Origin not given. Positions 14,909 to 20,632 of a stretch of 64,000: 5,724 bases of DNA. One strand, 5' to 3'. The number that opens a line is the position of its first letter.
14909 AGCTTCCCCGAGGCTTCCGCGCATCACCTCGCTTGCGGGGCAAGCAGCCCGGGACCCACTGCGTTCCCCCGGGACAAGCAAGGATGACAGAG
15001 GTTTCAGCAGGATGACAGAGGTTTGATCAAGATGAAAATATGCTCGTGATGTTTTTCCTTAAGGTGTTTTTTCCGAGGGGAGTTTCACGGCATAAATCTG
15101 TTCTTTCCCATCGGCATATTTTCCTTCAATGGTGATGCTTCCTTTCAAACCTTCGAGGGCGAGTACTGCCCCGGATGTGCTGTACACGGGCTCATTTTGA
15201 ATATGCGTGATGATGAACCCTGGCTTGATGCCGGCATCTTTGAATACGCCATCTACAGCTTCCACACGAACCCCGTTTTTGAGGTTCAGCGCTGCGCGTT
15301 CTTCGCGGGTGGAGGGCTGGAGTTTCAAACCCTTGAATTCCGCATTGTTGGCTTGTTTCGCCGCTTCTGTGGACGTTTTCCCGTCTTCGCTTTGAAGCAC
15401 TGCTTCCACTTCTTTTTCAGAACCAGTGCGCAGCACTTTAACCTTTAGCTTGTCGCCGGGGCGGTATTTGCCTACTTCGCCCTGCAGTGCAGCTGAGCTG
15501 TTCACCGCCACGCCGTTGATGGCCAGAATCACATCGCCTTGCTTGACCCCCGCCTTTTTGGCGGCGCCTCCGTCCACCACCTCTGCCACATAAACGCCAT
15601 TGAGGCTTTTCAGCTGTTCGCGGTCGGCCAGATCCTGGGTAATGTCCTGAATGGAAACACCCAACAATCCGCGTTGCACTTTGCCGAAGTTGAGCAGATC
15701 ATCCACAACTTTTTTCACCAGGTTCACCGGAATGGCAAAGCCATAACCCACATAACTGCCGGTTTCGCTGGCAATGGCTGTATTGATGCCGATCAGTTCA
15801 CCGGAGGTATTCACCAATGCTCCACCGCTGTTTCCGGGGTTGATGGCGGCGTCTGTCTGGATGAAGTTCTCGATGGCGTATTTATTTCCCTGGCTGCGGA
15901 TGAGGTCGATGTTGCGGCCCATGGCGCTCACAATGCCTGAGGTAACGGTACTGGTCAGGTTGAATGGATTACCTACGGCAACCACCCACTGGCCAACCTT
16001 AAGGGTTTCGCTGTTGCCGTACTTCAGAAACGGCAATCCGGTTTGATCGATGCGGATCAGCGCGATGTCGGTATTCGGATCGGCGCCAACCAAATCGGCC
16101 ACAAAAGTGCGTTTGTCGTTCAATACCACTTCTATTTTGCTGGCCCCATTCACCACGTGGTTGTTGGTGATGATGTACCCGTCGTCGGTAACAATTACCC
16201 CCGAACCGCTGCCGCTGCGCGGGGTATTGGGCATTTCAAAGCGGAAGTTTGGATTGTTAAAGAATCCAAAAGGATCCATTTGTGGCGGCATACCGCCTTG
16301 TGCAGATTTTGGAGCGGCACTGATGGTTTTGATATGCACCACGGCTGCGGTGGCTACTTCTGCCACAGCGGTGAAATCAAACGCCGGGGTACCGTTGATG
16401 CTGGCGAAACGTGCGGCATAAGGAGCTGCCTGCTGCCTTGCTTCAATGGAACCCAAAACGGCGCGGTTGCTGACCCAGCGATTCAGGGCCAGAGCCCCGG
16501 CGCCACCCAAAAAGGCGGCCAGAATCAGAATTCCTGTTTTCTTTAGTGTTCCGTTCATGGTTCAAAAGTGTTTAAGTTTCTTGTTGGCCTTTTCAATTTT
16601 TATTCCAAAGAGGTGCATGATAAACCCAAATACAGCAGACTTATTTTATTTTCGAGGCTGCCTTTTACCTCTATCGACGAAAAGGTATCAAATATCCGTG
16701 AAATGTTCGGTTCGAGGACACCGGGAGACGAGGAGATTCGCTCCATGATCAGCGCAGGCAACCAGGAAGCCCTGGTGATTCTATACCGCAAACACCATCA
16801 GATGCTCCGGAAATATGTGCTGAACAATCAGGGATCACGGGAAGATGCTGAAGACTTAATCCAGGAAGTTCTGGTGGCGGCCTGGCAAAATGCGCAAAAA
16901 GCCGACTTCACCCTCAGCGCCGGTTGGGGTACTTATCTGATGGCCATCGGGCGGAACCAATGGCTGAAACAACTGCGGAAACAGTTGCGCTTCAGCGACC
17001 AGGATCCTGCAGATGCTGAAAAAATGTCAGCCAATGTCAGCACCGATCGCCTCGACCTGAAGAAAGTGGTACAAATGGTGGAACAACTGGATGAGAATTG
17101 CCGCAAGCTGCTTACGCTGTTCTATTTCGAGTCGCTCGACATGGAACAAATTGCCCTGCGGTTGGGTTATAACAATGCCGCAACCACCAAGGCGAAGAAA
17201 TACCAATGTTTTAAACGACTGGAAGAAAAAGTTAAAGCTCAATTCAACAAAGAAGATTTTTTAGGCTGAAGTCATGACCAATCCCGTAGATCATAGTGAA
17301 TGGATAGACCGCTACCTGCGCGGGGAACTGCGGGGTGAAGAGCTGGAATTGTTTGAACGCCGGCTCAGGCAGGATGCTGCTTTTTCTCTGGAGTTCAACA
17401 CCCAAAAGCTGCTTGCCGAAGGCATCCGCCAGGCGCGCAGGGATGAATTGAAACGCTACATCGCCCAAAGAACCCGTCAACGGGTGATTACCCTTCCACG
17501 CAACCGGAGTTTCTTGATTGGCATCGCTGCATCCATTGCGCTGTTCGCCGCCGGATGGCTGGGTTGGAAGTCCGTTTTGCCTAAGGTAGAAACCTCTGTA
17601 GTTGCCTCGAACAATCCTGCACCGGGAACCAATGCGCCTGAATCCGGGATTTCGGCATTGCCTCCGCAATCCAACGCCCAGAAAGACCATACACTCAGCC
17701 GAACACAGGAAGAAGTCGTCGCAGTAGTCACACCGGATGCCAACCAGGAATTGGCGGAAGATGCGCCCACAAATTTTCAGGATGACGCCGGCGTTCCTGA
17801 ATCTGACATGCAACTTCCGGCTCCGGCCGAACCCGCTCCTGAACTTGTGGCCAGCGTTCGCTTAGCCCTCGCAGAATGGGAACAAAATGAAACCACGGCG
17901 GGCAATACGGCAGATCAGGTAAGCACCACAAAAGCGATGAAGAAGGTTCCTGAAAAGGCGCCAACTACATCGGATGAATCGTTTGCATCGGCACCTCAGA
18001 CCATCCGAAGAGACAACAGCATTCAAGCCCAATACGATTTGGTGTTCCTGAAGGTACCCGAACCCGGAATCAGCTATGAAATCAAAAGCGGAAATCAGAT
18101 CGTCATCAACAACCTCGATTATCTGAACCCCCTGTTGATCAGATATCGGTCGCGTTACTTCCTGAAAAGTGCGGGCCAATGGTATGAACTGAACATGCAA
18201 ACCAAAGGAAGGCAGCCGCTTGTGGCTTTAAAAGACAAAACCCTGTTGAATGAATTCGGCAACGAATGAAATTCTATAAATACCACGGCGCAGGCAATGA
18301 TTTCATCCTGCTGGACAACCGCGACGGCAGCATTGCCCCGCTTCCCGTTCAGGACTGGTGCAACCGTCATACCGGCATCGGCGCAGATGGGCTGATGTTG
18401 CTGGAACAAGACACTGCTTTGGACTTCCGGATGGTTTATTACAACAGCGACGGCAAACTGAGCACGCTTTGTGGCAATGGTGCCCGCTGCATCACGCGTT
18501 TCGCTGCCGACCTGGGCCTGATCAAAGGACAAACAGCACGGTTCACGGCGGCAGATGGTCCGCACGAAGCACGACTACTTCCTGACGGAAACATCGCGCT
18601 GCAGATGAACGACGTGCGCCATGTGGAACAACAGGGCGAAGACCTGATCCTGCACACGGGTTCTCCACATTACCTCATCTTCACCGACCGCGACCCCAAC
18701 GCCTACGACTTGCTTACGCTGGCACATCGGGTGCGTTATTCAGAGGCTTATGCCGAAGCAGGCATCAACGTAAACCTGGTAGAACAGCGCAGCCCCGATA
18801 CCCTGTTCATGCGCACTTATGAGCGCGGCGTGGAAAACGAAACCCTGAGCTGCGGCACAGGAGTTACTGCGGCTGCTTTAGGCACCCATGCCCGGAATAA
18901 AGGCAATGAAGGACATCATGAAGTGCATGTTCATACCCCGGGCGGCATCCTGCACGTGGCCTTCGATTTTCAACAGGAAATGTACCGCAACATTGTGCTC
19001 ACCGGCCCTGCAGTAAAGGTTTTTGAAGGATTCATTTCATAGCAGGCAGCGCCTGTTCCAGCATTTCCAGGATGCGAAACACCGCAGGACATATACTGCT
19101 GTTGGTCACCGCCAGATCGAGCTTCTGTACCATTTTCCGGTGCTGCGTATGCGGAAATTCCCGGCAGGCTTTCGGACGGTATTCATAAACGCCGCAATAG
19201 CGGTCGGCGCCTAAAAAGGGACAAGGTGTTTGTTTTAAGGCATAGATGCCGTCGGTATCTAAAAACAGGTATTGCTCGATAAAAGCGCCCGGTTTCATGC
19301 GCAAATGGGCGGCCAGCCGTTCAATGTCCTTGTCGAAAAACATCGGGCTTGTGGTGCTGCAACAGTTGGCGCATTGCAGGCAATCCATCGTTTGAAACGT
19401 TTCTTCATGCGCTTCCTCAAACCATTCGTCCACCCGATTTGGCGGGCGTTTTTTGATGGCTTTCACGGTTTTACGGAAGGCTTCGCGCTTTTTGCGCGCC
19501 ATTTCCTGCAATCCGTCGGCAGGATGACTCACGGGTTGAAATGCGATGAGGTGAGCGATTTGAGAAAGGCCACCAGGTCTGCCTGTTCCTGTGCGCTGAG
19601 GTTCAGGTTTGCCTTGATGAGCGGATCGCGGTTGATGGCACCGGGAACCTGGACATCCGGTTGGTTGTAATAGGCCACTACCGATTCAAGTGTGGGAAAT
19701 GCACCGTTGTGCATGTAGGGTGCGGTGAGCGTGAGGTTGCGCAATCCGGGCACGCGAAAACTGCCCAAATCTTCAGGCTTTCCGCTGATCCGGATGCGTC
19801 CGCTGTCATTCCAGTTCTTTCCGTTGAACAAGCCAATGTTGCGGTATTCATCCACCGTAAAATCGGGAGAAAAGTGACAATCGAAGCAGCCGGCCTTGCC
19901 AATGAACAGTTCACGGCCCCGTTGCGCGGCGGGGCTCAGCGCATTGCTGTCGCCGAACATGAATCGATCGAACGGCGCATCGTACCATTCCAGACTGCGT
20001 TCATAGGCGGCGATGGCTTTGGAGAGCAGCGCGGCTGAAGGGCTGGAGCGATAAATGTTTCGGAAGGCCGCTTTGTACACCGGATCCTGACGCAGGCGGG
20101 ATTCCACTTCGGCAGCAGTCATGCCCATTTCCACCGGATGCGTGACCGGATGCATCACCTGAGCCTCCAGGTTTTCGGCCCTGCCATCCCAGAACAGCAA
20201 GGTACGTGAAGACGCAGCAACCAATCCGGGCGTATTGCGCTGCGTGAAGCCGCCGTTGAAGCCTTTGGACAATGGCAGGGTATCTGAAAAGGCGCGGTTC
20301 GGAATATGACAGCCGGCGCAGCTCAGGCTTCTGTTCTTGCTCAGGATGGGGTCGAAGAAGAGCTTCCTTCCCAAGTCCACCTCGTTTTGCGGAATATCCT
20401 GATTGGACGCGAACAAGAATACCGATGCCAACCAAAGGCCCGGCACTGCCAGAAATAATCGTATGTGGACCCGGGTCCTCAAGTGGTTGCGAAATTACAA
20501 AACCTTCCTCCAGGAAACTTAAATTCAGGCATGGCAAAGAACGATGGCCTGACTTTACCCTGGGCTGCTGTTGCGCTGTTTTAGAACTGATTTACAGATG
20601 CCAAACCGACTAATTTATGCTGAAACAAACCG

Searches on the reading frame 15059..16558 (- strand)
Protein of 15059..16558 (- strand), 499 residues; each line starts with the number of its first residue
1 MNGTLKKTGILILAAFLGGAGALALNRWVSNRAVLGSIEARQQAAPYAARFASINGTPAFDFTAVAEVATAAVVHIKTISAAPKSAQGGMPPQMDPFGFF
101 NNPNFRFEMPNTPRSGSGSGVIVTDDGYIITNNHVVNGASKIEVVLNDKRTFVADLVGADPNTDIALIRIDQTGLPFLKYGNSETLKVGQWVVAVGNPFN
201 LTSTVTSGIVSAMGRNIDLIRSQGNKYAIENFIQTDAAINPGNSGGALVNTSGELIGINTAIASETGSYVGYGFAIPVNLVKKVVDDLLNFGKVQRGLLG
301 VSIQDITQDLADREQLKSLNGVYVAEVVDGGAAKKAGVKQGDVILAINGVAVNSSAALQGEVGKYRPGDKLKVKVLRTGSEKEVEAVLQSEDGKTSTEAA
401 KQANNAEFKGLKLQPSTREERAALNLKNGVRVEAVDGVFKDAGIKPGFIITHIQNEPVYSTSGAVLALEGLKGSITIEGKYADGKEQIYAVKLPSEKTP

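Call 42: search_protein_families(library=pfam, proteins=[window:15059-16558:-], max_evalue=0.001)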
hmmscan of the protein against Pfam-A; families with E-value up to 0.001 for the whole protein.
window:15059-16558:- (499 aa): 6 families
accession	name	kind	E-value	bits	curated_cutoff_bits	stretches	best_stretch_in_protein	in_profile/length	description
PF13365.12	Trypsin_2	-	5e-37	128.3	27.6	1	118-258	1-144/144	Trypsin-like peptidase domain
PF00089.32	Trypsin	-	2.4e-22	80.3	20.6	1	119-284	28-219/220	Trypsin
PF13180.12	PDZ_2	-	5.3e-20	71.9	27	1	297-386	1-78/80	PDZ domain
PF00595.29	PDZ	-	1.6e-12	48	23.2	1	293-375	6-80/81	PDZ domain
PF17820.7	PDZ_6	-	4e-10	39.7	27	1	324-354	2-31/54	PDZ domain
PF10459.15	Peptidase_S46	-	0.00036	19.8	22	0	231-259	623-650/698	Peptidase S46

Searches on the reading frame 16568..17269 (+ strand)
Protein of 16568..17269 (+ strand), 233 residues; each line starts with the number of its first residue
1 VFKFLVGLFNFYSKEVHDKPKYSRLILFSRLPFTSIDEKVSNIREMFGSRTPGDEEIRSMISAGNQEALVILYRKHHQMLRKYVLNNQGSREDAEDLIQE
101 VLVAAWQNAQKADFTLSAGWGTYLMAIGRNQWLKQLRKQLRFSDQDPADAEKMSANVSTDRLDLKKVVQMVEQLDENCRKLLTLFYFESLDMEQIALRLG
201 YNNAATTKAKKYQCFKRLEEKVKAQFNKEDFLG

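Call 41: search_protein_families(library=pfam, proteins=[window:16568-17269:+], max_evalue=0.001)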
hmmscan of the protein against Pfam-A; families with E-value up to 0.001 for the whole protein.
window:16568-17269:+ (233 aa): 2 families
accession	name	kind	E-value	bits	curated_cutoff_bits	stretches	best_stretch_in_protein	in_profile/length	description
PF04542.20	Sigma70_r2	-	7.8e-14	51.7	24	1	72-140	1-69/71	Sigma-70 region 2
PF08281.18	Sigma70_r4_2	-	3.6e-05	23.7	25.7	1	166-200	3-37/54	Sigma-70, region 4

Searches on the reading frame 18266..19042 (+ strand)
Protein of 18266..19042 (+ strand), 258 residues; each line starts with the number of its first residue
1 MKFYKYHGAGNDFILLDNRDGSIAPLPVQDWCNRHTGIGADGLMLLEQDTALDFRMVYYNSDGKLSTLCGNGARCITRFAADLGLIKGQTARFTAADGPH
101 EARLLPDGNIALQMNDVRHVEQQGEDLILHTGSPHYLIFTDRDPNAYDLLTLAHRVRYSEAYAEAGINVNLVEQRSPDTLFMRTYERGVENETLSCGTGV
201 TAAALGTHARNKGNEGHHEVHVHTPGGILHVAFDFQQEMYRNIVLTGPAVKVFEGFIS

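Call 41: search_protein_families(library=pfam, proteins=[window:18266-19042:+], max_evalue=0.001)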
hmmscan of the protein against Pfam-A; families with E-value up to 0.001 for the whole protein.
window:18266-19042:+ (258 aa): 1 family
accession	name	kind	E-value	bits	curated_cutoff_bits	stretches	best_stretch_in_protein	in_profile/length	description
PF01678.24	DAP_epimerase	-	3.1e-38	131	34.7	2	3-119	1-120/121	Diaminopimelate epimerase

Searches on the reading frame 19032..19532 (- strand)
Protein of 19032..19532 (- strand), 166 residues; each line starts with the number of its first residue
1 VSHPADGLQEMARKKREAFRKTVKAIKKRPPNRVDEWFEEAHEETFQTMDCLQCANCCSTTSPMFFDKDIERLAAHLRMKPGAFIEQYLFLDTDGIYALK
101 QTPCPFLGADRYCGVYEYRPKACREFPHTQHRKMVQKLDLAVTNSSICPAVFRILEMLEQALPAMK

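Call 86: search_protein_families(library=pfam, proteins=[window:19032-19532:-], max_evalue=0.0001)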
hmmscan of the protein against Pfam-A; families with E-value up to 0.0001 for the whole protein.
window:19032-19532:- (166 aa): 1 family
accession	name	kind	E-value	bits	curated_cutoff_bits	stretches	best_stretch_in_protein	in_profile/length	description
PF03692.20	CxxCxxCC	-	1.5e-13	51.7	23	1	50-134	1-77/85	Putative zinc- or iron-chelating domain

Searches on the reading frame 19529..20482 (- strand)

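Call 41: search_protein_families(library=pfam, proteins=[window:19529-20482:-], max_evalue=0.001)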
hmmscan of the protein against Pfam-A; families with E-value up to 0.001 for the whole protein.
window:19529-20482:- (317 aa): 3 families
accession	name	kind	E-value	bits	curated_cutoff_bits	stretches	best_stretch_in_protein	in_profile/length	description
PF03150.19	CCP_MauG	-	1.8e-48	165.4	25.6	1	33-179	2-148/149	Di-haem cytochrome c peroxidase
PF00034.26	Cytochrom_C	-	4.8e-06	28.2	21.3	0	186-310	1-89/90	Cytochrome c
PF21419.2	RoxA-like_Cyt-c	-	1.9e-05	24.6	26.7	1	253-270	13-30/39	RoxA-like, cytochrome c-like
